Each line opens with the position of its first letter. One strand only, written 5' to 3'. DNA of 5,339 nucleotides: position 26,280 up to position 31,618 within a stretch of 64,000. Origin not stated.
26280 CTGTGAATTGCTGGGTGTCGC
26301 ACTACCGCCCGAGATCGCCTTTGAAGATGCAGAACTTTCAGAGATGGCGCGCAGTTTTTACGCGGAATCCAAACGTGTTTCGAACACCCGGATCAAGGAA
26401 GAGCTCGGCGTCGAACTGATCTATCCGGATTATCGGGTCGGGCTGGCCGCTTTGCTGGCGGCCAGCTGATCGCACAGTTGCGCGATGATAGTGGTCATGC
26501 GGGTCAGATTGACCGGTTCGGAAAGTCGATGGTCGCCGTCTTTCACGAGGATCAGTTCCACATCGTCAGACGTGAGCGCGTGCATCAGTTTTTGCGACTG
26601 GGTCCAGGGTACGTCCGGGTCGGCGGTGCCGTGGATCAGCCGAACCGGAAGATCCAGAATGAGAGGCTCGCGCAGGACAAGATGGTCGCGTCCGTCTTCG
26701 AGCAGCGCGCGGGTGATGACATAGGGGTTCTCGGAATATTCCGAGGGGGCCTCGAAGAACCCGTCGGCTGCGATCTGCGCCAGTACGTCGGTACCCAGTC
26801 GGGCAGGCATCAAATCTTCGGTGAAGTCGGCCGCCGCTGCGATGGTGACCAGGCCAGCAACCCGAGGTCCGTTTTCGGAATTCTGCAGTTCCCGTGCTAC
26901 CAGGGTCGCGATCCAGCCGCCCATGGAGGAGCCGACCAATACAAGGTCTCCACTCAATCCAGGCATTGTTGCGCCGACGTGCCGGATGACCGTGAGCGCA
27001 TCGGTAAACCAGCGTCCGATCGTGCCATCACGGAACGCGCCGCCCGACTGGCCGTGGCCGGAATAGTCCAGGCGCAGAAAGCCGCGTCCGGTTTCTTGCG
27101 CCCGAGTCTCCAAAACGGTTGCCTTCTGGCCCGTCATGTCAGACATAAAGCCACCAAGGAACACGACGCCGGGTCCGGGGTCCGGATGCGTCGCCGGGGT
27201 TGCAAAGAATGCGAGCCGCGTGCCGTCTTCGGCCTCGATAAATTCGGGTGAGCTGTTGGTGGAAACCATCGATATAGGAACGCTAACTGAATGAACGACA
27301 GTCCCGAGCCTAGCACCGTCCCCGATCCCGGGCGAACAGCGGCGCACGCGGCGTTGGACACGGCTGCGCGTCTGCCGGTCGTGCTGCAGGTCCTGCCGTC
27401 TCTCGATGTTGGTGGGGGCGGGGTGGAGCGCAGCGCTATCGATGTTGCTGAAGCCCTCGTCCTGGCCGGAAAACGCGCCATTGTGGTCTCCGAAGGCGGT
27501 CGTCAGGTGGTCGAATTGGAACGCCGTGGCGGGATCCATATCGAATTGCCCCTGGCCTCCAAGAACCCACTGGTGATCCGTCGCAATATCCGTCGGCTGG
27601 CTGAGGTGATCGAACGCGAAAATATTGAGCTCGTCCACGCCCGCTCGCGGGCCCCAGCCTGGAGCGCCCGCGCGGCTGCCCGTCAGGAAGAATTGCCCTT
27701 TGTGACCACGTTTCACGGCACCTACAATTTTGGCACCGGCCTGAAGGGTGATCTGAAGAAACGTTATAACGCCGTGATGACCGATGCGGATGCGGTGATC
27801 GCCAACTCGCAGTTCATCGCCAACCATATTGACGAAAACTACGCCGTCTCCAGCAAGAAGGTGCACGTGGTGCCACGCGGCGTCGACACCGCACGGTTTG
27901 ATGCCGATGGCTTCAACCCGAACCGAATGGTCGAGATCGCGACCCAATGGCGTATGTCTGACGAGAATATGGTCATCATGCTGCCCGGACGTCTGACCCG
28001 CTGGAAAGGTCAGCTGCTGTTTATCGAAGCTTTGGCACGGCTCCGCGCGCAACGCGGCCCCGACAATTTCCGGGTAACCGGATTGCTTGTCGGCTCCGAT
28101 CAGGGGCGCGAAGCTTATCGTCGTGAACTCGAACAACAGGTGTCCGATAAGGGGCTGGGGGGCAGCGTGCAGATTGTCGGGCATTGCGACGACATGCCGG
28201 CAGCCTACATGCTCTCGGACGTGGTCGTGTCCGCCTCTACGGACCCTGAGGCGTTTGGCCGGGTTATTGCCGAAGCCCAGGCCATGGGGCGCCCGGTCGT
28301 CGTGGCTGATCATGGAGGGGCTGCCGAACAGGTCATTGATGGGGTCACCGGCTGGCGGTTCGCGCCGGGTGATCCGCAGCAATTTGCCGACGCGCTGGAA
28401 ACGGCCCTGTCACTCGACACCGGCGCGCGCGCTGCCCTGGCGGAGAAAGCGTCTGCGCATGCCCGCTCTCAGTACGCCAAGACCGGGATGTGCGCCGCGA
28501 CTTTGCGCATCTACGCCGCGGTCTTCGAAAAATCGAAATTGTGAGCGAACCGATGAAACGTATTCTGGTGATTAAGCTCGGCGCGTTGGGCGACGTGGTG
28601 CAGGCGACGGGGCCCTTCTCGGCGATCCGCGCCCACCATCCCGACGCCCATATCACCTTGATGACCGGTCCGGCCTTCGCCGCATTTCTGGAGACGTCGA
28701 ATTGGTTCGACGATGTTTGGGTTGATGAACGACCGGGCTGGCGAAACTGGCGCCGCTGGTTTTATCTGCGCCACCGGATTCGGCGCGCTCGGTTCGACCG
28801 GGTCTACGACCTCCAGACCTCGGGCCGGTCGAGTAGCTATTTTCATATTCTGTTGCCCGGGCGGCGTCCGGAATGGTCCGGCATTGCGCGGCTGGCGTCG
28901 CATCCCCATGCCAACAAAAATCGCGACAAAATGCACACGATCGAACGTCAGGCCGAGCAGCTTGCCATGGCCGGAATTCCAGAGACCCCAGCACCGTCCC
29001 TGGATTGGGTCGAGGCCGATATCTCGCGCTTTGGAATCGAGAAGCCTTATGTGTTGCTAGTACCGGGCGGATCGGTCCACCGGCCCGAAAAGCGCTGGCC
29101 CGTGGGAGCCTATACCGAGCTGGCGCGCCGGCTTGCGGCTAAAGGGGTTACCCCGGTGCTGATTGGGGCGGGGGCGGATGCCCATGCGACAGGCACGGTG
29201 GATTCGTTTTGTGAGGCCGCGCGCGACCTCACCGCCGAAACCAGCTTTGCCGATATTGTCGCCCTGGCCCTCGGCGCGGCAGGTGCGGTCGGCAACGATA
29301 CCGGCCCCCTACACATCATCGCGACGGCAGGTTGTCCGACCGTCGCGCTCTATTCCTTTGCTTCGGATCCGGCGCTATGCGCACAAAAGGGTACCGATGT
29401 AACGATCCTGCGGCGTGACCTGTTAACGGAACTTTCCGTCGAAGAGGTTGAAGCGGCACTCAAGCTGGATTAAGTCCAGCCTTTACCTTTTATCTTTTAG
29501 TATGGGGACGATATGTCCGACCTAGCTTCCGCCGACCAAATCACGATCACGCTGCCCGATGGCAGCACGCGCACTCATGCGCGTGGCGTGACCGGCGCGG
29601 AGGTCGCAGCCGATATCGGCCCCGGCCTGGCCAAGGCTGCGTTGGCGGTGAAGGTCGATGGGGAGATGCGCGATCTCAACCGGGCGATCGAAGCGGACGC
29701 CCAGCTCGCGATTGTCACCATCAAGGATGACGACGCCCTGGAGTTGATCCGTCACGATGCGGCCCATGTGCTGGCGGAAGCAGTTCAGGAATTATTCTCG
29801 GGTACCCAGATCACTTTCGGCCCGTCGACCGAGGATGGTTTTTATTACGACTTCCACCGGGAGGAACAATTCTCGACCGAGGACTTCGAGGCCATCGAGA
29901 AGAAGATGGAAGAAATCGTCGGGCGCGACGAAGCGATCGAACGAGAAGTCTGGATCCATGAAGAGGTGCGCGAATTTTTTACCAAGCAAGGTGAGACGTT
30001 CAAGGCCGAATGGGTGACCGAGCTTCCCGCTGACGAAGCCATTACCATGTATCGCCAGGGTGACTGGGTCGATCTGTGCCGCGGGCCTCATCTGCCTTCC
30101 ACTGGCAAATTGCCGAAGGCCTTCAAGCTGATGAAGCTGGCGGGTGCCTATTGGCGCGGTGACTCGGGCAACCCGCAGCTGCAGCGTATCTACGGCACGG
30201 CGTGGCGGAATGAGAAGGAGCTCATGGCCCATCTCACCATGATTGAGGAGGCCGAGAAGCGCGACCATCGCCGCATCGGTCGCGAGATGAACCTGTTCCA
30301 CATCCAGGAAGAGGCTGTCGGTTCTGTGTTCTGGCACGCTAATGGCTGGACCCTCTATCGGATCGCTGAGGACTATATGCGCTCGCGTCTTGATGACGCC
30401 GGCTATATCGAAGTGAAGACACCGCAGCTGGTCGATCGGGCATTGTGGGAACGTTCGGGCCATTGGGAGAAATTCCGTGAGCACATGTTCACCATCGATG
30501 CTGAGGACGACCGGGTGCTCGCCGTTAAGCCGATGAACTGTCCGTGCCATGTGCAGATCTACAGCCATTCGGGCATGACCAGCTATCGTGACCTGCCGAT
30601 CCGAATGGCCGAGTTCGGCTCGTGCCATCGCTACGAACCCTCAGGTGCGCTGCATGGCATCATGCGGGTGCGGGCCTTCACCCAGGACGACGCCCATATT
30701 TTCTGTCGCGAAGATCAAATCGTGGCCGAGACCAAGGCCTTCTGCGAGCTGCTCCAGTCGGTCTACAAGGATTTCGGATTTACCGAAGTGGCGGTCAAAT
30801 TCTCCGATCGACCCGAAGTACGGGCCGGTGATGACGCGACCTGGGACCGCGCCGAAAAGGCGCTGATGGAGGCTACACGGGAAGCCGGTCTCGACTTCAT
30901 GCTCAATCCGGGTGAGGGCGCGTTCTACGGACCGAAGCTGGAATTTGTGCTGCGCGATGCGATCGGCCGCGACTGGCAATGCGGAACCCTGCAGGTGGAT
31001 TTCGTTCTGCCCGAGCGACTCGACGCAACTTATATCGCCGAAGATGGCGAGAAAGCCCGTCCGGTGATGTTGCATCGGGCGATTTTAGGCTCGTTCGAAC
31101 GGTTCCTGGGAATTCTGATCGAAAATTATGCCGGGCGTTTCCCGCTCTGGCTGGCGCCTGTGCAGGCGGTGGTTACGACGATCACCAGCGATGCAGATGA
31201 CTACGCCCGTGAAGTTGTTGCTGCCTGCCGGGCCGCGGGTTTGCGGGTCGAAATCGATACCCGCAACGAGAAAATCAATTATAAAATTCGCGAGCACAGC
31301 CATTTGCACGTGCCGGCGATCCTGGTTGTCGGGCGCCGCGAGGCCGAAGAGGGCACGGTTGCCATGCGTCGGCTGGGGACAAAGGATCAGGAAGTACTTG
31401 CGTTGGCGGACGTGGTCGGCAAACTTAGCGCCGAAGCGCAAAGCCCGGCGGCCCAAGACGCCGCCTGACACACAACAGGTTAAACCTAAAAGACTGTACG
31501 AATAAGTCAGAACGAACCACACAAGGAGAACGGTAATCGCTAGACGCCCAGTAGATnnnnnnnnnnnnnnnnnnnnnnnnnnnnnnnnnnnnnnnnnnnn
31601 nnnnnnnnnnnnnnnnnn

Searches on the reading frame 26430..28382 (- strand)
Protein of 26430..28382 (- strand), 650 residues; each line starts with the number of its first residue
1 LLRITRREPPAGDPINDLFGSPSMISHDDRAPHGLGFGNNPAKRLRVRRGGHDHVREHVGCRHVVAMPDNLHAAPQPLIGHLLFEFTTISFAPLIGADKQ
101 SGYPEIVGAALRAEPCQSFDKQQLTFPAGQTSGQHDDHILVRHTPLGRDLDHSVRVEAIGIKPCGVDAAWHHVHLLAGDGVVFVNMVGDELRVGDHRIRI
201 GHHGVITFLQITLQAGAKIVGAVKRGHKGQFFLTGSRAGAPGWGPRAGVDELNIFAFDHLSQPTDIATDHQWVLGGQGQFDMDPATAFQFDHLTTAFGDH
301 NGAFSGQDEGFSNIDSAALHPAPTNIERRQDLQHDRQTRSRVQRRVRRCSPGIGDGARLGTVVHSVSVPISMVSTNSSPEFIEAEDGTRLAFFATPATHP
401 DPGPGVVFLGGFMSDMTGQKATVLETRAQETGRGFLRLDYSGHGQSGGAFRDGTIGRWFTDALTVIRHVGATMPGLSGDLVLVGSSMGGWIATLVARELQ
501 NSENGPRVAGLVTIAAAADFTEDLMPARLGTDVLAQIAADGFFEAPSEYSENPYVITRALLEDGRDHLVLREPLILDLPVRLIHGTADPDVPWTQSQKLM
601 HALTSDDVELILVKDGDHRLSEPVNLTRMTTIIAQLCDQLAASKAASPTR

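Call 31: search_protein_families(library=pfam, proteins=[window:26430-28382:-], max_evalue=0.00001)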
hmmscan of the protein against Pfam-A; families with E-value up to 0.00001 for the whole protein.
window:26430-28382:- (650 aa): 2 families
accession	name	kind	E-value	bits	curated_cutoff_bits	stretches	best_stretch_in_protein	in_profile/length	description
PF12146.15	Hydrolase_4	-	7.8e-16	58.5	27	1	429-539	28-131/239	Serine aminopeptidase, S33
PF12697.13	Abhydrolase_6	-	1.1e-11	46.2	26.3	1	421-620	17-206/217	Alpha/beta hydrolase family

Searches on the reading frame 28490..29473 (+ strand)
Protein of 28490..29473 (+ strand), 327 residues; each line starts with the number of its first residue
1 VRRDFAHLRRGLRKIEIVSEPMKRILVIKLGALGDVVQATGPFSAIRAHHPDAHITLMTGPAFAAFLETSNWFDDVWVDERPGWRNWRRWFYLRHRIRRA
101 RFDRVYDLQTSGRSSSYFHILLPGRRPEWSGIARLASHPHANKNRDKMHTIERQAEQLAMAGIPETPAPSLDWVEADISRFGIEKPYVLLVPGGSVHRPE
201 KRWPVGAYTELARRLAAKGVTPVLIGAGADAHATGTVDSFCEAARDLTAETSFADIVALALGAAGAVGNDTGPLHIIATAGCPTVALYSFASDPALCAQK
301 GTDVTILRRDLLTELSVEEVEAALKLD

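Call 32: search_protein_families(library=pfam, proteins=[window:28490-29473:+], max_evalue=0.00001)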
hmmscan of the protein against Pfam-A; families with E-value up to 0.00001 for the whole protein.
window:28490-29473:+ (327 aa): 1 family
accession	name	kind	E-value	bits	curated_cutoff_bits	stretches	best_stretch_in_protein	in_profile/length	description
PF01075.23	Glyco_transf_9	-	2.1e-23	83.4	22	1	91-294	2-214/247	Glycosyltransferase family 9 (heptosyltransferase)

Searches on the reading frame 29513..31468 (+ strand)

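Call 31: search_protein_families(library=pfam, proteins=[window:29513-31468:+], max_evalue=0.00001)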
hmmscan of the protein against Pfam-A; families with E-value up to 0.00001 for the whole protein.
window:29513-31468:+ (651 aa): 4 families
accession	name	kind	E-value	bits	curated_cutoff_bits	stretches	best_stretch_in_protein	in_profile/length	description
PF00587.30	tRNA-synt_2b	-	1.6e-47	162.3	29.3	1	326-539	1-179/179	tRNA synthetase class II core domain (G, H, P, S and T)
PF03129.25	HGTP_anticodon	-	1.8e-20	73.3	21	1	551-640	1-93/94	Anticodon binding domain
PF07973.19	tRNA_SAD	-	2.6e-15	56.6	24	1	177-227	1-44/44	Threonyl and Alanyl tRNA synthetase second additional domain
PF02824.27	TGS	-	8e-11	42.2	22.2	1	10-69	1-60/60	TGS domain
